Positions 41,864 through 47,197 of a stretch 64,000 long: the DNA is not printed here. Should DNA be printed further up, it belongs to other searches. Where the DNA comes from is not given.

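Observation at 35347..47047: Atypical class-1-like DISARM operon with helicase, DUF1998-like region and nuclease fused in one polypeptide, and no PLD gene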

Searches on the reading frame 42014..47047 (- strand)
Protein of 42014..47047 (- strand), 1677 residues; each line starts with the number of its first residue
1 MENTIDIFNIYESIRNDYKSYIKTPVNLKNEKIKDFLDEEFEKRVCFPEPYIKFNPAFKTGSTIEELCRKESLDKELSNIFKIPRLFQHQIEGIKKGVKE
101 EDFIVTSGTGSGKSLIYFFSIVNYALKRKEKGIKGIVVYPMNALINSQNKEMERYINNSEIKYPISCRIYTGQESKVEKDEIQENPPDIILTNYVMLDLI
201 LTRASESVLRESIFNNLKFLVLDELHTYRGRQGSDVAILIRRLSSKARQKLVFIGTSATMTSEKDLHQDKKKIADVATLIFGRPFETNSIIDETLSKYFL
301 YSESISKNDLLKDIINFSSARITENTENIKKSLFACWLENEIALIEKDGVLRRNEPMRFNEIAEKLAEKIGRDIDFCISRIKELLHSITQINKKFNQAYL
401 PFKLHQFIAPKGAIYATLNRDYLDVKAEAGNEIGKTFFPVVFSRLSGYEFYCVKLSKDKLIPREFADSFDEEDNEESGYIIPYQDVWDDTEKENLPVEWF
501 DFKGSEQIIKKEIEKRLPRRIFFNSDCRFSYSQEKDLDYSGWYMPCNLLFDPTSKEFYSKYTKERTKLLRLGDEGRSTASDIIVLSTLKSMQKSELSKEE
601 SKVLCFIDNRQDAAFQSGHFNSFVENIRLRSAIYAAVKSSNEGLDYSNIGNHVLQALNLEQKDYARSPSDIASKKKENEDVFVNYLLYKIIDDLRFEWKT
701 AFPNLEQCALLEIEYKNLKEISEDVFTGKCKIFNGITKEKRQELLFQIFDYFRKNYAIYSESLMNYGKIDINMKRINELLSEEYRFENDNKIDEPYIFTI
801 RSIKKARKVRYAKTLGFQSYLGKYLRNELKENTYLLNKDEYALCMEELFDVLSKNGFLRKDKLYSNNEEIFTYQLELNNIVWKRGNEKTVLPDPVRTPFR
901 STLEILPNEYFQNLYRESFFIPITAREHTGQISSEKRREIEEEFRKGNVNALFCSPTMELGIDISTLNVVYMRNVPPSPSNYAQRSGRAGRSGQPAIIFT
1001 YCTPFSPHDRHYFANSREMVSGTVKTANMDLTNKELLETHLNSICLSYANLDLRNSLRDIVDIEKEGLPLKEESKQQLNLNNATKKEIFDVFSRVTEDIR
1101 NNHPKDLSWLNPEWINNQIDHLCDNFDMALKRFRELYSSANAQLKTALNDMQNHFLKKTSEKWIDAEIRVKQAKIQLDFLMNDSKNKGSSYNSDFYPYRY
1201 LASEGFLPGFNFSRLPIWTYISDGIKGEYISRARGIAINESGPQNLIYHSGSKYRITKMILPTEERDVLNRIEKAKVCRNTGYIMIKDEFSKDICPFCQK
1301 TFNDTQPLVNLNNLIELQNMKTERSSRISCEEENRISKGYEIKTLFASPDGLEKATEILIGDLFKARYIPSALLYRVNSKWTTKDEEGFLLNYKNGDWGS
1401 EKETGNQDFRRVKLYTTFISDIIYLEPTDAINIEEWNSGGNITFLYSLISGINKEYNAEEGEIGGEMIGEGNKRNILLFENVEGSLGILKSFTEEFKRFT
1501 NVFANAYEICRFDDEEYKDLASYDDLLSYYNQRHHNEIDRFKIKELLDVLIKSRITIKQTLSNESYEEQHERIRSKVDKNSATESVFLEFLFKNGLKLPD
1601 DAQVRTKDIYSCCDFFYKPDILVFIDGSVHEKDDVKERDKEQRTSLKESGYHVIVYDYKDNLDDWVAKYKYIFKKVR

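Call 3: search_protein_families(library=pfam, proteins=[window:42014-47047:-], max_evalue=0.01)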
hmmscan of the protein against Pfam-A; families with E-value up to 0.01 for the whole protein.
window:42014-47047:- (1677 aa): 3 families
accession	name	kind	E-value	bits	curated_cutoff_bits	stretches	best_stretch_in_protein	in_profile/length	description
PF00270.35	DEAD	-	1.8e-27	96.5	26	1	89-263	3-163/167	DEAD/DEAH box helicase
PF00271.37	Helicase_C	-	2.9e-17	63.3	23.5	1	899-993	24-110/110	Helicase conserved C-terminal domain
PF04851.21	ResIII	-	1.1e-10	42.1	22.5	1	86-260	4-162/164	Type III restriction enzyme, res subunit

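Call 4: search_protein_families(library=padloc, proteins=[window:42014-47047:-], max_evalue=0.01)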
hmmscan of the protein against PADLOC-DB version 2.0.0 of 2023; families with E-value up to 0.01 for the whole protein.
window:42014-47047:- (1677 aa): 43 families (the best 25 are shown)
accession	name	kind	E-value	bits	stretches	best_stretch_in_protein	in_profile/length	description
PDLC00037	DruE3|DruE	-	7.4e-79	264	2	924-1212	1032-1288/2055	SNF2 family N-terminal domain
PDLC00013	DruE1|DruE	-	9.4e-73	243.8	3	939-1305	1073-1419/1776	SNF2 family N-terminal domain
PDLC00036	DruE3|DruE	-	2.1e-65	218.7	2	84-423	88-422/2023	SNF2 family N-terminal domain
PDLC00035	DruE3|DruE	-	4.9e-63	211.4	2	924-1048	1035-1159/1460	SNF2 family N-terminal domain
PDLC00015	DruE2|DruE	-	4.2e-55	185.2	3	948-1058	1170-1280/1887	SNF2 family N-terminal domain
PDLC00051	DruE4|DruE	-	6.6e-54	181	3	946-1059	1122-1235/1829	SNF2 family N-terminal domain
PDLC00014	DruE2|DruE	-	9e-51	170.6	3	949-1055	1200-1306/1928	SNF2 family N-terminal domain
PDLC03960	SngC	-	6.6e-28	95.9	2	89-262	28-197/720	-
PDLC02503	BrxHI|BrxHII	-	4.6e-26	89.3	2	73-266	12-200/698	BrxHI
PDLC02896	DpdJ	-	8e-22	74.8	2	177-262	327-414/1487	DpdJ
PDLC03928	PsyrT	-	2.6e-18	63.7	2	923-999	266-342/689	-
PDLC02501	BrxHI|BrxHII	-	2.8e-16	56.8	2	928-993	278-343/925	BrxHI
PDLC02570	DrmA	-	1.1e-13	48.5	1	925-1033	559-665/851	DrmA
PDLC02864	DpdF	-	4.1e-12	43.7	2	927-998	263-334/610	DpdF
PDLC02569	DrmA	-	1e-11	41.4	1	934-1022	814-902/1095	DrmA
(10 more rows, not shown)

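Call 7: search_protein_families(library=ncbifam, proteins=[window:42014-47047:-], max_evalue=0.01)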
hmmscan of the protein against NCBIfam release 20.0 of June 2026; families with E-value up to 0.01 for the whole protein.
window:42014-47047:- (1677 aa): 26 families (the best 25 are shown)
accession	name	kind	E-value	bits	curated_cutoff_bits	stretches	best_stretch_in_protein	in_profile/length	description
TIGR03817.1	DECH_helic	hypoth_equivalog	1.7e-33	115.9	874.1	2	82-263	33-207/742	helicase/secretion neighborhood putative DEAH-box helicase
TIGR04121.1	DEXH_lig_assoc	equivalog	2.9e-29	101.4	850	2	86-268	14-192/804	ligase-associated DNA damage response DEXH box helicase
NF010338.0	PRK13767.1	equivalog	5.6e-25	87.7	849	2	88-261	36-219/877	ATP-dependent helicase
NF053631.1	RNA_helic_CshA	equivalog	2.5e-19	69.5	646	2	929-1005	268-344/434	degradosome RNA helicase CshA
NF041067.1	DpdJ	equivalog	6.3e-19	67.2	800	2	178-263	321-408/1482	protein DpdJ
NF007284.0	PRK09751.1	equivalog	6.2e-15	53.5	1496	2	923-991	350-418/1538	ATP-dependent helicase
NF040935.1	helicase_Hel308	equivalog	1.4e-11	43.3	1200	1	82-268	20-189/704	ATP-dependent DNA helicase Hel308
TIGR00614.1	recQ_fam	subfamily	2.3e-11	43.1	219.8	2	927-1009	255-334/470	RecQ family ATP-dependent DNA helicase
NF010337.0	PRK13766.1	equivalog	2.5e-11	42.5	610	1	895-1019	371-493/781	Hef nuclease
NF002251.0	PRK01172.1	equivalog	4.7e-10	38.3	891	1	85-316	22-234/674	ATP-dependent DNA helicase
NF002654.0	PRK02362.1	equivalog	7e-10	37.9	887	1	83-266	21-187/739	ATP-dependent DNA helicase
TIGR03158.1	cas3_cyano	exception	2.4e-08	33.5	69.1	1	100-260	13-191/357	type I-D CRISPR-associated helicase Cas3'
TIGR04095.1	dnd_restrict_1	equivalog_domain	6.3e-08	32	600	1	923-992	314-383/451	DNA phosphorothioation system restriction enzyme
NF003419.0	PRK04837.1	equivalog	2e-07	30.1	588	1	929-996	287-354/424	ATP-dependent RNA helicase RhlB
TIGR01389.1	recQ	equivalog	3.2e-07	29.2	640.2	1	928-1000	255-326/591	DNA helicase RecQ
NF008279.0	PRK11057.1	equivalog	2.2e-05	23.1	1015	1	928-999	267-337/608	ATP-dependent DNA helicase RecQ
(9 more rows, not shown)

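Call 9: search_solved_structures(query=window:42014-47047:-, max_evalue=0.001)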
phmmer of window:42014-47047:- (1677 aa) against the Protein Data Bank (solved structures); distinct sequences matched with E-value up to 0.001: 66 (the best 60 are shown).
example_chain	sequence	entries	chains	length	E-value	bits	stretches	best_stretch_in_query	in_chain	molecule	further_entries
9tu7_Y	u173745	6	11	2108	1.1e-38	135.6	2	926-1047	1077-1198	DEAD/DEAH box helicase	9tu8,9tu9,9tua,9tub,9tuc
6znp_A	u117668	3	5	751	5.1e-27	97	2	82-268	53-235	Uncharacterized ATP-dependent helicase YprA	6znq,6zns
9wae_A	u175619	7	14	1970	5.1e-19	70.5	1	947-1018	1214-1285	Helicase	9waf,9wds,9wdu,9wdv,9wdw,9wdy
5v9x_A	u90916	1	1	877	6.2e-15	56.9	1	922-992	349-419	ATP-dependent DNA helicase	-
7lhl_A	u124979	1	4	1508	2.7e-14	54.8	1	922-992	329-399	ATP-dependent DNA helicase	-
5ivl_B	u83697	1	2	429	4.8e-10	40.7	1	929-1019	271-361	DEAD-box ATP-dependent RNA helicase CshA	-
9b15_A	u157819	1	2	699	9.3e-10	39.8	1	926-994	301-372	ATP-dependent DNA helicase Hel308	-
2p6r_A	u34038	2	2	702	4.9e-08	34.1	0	926-994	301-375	afUHEL308 HELICASE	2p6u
9mw6_A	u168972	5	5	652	1.2e-07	32.8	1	925-998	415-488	AncD1D2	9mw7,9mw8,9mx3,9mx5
1wp9_A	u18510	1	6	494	1.7e-07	32.3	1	895-1018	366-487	ATP-dependent RNA helicase, putative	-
1s2m_A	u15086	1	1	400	2e-07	32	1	931-997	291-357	Putative ATP-dependent RNA helicase DHH1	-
4bru_A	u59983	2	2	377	2.2e-07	31.9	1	931-997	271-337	ATP-DEPENDENT RNA HELICASE DHH1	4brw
4tyw_A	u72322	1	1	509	2.6e-07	31.6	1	915-1007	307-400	ATP-dependent RNA helicase MSS116, mitochondrial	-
4tyn_A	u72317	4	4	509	2.6e-07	31.6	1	915-1007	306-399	ATP-dependent RNA helicase MSS116, mitochondrial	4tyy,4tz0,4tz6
3sqx_A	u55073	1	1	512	2.7e-07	31.6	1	915-1007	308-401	ATP-dependent RNA helicase MSS116, mitochondrial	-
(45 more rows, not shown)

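Call 17: find_homologous_proteins(query=window:42014-47047:-, max_evalue=1e-10)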
Query window:42014-47047:- (1677 aa): 7977 proteins with E <= 1e-10 among 8000 candidates; the best 120 are listed.
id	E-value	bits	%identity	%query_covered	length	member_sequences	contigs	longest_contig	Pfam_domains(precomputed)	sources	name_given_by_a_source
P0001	0.0e+0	3803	100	100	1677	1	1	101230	PF00270.36,PF00271.38,PF04851.22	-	-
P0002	0.0e+0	1534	45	100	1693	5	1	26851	PF00270.36,PF00271.38,PF04851.22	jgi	-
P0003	0.0e+0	1507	44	100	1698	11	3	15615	PF00270.36,PF09369.16,PF00271.38,PF04851.22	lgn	-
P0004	0.0e+0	1504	44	100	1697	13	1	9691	PF00270.36,PF09369.16,PF00271.38,PF04851.22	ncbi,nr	ncbi:MAG: DEAD/DEAH box helicase [Bacteroidetes bacterium]|nr:DEAD/DEAH box helicase [Bacteroidota b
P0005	0.0e+0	1494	44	100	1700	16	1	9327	PF00270.36,PF09369.16,PF00271.38,PF04851.22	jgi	-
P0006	0.0e+0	1494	44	100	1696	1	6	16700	PF00270.36,PF09369.16,PF00271.38,PF04851.22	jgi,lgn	-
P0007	0.0e+0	1490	44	100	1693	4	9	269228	PF00270.36,PF09369.16,PF00271.38,PF04851.22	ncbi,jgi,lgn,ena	jgi:superfamily II DNA/RNA helicase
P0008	0.0e+0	1489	44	100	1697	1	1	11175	PF00270.36,PF00271.38,PF04851.22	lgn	-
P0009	0.0e+0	1489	43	100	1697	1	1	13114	PF00270.36,PF00271.38,PF04851.22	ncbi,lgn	-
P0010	0.0e+0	1484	44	100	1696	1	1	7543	PF00270.36,PF09369.16,PF00271.38,PF04851.22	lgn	-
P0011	0.0e+0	1481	44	100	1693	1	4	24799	PF00270.36,PF00271.38,PF04851.22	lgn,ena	-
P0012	0.0e+0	1475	44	100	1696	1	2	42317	PF00270.36,PF09369.16,PF00271.38,PF04851.22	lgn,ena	-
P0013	0.0e+0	1474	43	100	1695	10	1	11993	PF00270.36,PF09369.16,PF00271.38,PF04851.22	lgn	-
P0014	0.0e+0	1473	45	100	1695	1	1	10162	PF00270.36,PF00271.38,PF04851.22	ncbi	-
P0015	0.0e+0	1469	44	100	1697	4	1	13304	PF00270.36,PF09369.16,PF00271.38,PF04851.22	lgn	-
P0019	0.0e+0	1466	44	100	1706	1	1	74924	PF00270.36,PF09369.16,PF00271.38,PF04851.22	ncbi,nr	ncbi:MAG: DEAD/DEAH box helicase [Desulfobacterales bacterium]|nr:DEAD/DEAH box helicase [Desulfobac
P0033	0.0e+0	1453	42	100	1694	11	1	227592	PF00270.36,PF09369.16,PF00271.38,PF04851.22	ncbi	ncbi:MAG: DEAD/DEAH box helicase [Thermodesulfovibrionales bacterium]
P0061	0.0e+0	1426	41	100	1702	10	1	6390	PF00270.36,PF00271.38,PF04851.22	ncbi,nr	ncbi:MAG: DEAD/DEAH box helicase [Calditrichaeota bacterium]|nr:DEAD/DEAH box helicase [Calditrichot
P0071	0.0e+0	1421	42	100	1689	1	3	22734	PF00270.36,PF09369.16,PF00271.38,PF04851.22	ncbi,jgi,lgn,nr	ncbi:MAG: DEAD/DEAH box helicase [Candidatus Marinimicrobia bacterium]|nr:DEAD/DEAH box helicase [Ca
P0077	0.0e+0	1419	41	100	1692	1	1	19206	PF00270.36,PF09369.16,PF00271.38,PF04851.22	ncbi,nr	ncbi:DEAD/DEAH box helicase [candidate division KSB1 bacterium]|nr:DEAD/DEAH box helicase [candidate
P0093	0.0e+0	1409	43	100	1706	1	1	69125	PF00270.36,PF09369.16,PF00271.38,PF04851.22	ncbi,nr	ncbi:virulence promoting factor [Desulfococcaceae bacterium HSG9]|nr:virulence promoting factor [Des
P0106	0.0e+0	1403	41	100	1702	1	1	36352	PF00270.36,PF09369.16,PF00271.38,PF04851.22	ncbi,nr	ncbi:MAG: DEAD/DEAH box helicase [SAR324 cluster bacterium]|nr:DEAD/DEAH box helicase [SAR324 cluste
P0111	0.0e+0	1397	42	100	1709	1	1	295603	PF00270.36,PF09369.16,PF00271.38,PF04851.22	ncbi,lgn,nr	ncbi:MAG: DEAD/DEAH box helicase [Ignavibacteriales bacterium]|nr:DEAD/DEAH box helicase [Ignavibact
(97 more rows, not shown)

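Call 18: find_related_loci(query=window:42014-47047:-, collection=genome_contigs, flank=10000)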
Query window:42014-47047:- (1677 aa) in genome_contigs; peptide patterns used: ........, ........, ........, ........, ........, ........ (x = any residue, [..] = any of these).
154 stretches matched a pattern, but none encodes a relative of the query by tblastn (E <= 1e-3).

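Call 20: find_encoding_contigs(protein=P0007, flank=10000, max_places=3)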
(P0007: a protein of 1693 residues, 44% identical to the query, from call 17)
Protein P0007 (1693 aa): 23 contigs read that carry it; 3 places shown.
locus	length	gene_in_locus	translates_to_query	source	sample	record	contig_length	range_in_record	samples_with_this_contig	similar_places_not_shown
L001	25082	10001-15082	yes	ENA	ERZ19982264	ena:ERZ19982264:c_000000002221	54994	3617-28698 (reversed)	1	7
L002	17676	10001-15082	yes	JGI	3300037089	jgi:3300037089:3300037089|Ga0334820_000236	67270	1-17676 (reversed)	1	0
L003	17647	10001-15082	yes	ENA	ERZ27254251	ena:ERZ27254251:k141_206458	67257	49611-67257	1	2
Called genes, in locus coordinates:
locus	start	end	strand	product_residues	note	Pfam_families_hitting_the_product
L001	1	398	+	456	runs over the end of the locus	PF07693:KAP_NTPase, PF24883:NPHP3_N (faint)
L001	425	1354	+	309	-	PF01582:TIR, PF13676:TIR_2, PF27176:Y4lF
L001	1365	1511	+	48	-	-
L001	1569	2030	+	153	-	-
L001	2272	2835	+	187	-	-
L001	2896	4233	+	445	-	PF21751:DACNV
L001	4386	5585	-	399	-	PF00817:IMS, PF11798:IMS_HHH, PF21999:IMS_HHH_1 (weak), PF11799:IMS_C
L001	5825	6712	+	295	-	PF04343:DUF488, PF22751:DUF488-N3a (weak)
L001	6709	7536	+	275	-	-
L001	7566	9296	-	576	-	PF00069:Pkinase, PF07714:PK_Tyr_Ser-Thr, PF00515:TPR_1 (faint), PF07719:TPR_2 (faint), PF13428:TPR_14 (faint), PF13432:TPR_16 (faint), PF00498:FHA, PF16697:Yop-YscD_cpl (weak), +1 more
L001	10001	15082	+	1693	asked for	PF00270:DEAD, PF04851:ResIII, PF00271:Helicase_C, PF09369:MZB (faint)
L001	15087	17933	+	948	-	PF00176:SNF2-rel_dom, PF00270:DEAD (weak), PF04851:ResIII, PF00271:Helicase_C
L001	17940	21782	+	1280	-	PF02384:N6_Mtase (faint), PF07669:Eco57I, PF20473:MmeI_Mtase, PF20466:MmeI_TRD (weak)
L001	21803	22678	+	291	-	-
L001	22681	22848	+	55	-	-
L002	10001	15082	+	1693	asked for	PF00270:DEAD, PF04851:ResIII, PF00271:Helicase_C, PF09369:MZB (faint)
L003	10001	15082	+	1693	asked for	PF00270:DEAD, PF04851:ResIII, PF00271:Helicase_C, PF09369:MZB (faint)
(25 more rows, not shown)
